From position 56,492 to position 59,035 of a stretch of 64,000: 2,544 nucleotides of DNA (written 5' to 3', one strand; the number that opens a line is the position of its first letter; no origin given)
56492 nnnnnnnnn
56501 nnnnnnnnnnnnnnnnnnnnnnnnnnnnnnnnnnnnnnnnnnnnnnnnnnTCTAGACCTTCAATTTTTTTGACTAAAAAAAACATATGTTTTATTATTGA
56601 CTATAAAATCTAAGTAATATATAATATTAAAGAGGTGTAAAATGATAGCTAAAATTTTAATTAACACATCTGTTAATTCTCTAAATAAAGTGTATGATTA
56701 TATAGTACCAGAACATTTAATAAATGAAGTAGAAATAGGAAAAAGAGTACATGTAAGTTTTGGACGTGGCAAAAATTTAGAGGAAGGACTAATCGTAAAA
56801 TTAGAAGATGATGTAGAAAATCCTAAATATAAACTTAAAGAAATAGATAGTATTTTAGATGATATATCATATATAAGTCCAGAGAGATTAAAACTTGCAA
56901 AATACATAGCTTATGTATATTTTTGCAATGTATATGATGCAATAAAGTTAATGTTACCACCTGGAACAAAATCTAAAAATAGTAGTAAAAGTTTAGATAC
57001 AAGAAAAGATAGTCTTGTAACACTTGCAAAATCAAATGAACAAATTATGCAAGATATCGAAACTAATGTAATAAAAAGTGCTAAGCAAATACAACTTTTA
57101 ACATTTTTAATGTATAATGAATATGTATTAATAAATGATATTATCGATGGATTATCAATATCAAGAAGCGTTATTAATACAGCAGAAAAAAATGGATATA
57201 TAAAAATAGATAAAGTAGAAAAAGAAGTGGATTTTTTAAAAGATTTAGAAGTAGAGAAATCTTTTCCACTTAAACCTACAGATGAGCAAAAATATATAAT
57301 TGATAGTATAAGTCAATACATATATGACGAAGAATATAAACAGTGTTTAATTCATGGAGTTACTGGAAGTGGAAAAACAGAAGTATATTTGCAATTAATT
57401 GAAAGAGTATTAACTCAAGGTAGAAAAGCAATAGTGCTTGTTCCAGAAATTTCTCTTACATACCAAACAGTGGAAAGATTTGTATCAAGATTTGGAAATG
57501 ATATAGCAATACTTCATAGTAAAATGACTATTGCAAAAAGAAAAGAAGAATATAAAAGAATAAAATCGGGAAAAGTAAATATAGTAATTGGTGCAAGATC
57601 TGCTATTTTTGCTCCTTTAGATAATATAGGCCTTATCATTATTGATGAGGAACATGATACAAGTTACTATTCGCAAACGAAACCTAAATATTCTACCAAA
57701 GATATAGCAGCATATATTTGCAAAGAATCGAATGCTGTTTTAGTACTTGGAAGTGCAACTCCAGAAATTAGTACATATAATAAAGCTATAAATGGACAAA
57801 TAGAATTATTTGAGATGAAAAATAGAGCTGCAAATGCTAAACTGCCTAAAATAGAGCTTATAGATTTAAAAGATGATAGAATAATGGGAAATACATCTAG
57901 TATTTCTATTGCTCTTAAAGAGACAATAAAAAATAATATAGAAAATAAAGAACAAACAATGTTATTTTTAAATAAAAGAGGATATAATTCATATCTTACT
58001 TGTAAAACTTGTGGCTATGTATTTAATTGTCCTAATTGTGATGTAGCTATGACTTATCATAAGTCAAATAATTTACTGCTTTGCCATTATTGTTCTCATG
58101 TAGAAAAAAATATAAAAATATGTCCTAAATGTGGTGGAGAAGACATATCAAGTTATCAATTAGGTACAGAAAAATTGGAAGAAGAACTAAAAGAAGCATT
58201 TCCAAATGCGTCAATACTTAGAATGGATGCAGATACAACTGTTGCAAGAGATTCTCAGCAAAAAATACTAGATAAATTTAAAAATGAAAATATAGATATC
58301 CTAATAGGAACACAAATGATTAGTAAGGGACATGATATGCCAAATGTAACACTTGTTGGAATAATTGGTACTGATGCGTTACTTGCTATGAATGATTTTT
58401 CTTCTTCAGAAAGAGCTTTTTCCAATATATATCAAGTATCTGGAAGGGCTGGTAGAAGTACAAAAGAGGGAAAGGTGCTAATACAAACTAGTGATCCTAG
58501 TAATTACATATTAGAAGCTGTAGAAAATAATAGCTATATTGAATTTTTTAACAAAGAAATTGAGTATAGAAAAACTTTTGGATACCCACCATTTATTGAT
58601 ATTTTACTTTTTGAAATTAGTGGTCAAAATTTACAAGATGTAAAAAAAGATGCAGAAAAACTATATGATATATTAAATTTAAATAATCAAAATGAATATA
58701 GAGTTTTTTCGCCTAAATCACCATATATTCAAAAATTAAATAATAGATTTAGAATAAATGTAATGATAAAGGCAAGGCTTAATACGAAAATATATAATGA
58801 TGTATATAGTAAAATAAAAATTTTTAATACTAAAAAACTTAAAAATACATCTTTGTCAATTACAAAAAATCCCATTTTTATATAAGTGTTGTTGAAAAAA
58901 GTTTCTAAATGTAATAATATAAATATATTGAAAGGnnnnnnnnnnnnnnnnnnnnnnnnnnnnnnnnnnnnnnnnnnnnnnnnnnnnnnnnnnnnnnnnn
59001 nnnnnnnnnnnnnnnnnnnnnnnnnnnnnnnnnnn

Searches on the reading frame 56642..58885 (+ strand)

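Call 60: search_protein_families(library=pfam, proteins=[window:56642-58885:+], max_evalue=0.001)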
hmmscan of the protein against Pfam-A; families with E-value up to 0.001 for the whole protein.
window:56642-58885:+ (747 aa): 8 families
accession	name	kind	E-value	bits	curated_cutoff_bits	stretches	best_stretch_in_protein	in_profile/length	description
PF00270.35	DEAD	-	1.1e-21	77.8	26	1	216-379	4-164/167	DEAD/DEAH box helicase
PF17764.6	PriA_3primeBD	-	4.6e-21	74.9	22.7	1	5-106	2-96/96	3'DNA-binding domain (3'BD)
PF04851.21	ResIII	-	1.9e-20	73.9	22.5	1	210-375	2-163/164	Type III restriction enzyme, res subunit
PF00271.37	Helicase_C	-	3.5e-17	63.1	23.5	1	510-606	26-109/110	Helicase conserved C-terminal domain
PF18319.7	Zn_ribbon_PriA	-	1.6e-11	44.4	26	1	463-489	1-27/27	PriA DNA helicase Cys-rich region (CRR) domain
PF18074.6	PriA_C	-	1.6e-09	38.9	26.9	1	650-744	1-95/95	Primosomal protein N C-terminal domain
PF10412.15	TrwB_AAD_bind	-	0.00024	20.6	20.5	1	220-266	4-49/387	Type IV secretion-system coupling protein DNA-binding domain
PF09848.15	SLFN-g3_helicase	-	0.00029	20.7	24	1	235-380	4-131/354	Schlafen group 3, DNA/RNA helicase domain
